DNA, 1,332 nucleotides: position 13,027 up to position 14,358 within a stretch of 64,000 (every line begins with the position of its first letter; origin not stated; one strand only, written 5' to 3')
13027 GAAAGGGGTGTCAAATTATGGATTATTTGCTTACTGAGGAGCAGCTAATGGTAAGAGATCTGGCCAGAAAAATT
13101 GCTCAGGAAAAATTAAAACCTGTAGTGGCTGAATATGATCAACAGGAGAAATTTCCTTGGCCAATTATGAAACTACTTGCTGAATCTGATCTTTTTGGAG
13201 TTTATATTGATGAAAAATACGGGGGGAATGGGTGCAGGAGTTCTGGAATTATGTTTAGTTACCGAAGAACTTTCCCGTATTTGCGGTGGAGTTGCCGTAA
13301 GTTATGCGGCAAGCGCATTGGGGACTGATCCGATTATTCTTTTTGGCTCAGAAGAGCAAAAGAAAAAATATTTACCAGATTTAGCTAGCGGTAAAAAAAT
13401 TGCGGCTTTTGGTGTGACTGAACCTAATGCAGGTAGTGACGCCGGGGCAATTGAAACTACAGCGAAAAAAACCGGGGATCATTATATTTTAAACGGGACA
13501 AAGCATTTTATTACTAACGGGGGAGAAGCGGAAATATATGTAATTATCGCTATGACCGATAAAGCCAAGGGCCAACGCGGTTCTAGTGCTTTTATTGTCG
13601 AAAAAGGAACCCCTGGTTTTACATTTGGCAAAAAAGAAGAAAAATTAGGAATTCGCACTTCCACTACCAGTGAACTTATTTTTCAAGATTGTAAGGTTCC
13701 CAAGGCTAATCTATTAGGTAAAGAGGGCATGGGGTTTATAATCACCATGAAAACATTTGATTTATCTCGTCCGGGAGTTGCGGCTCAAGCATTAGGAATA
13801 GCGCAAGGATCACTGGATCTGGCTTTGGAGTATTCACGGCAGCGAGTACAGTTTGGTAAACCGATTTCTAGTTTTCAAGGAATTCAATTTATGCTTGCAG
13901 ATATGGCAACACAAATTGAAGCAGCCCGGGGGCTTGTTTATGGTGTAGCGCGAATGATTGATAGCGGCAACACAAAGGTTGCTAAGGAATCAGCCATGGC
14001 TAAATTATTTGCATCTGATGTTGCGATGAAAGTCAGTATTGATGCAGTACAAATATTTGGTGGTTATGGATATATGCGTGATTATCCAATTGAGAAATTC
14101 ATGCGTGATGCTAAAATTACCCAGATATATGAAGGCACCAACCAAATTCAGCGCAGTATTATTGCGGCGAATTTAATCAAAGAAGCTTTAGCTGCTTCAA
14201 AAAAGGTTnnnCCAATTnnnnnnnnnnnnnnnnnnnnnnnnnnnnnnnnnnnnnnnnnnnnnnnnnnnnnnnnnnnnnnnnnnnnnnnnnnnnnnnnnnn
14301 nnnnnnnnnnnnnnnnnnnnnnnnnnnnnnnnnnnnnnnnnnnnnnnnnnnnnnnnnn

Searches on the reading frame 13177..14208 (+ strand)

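Call 62: search_protein_families(library=pfam, proteins=[window:13177-14208:+], max_evalue=0.00001)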
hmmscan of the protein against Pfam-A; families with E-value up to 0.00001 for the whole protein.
window:13177-14208:+ (344 aa): 4 families
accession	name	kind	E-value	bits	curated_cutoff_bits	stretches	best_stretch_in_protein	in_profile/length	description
PF00441.29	Acyl-CoA_dh_1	-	8.8e-54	182.2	22.4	1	184-333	1-149/150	Acyl-CoA dehydrogenase, C-terminal domain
PF02770.24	Acyl-CoA_dh_M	-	6.6e-29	100.4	33.3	1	77-172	1-97/97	Acyl-CoA dehydrogenase, middle domain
PF08028.16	Acyl-CoA_dh_2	-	3.3e-25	89.3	22.7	1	201-322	3-133/134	Acyl-CoA dehydrogenase, C-terminal domain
PF02771.21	Acyl-CoA_dh_N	-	1.1e-17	64.9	22.9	1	11-73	50-113/113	Acyl-CoA dehydrogenase, N-terminal domain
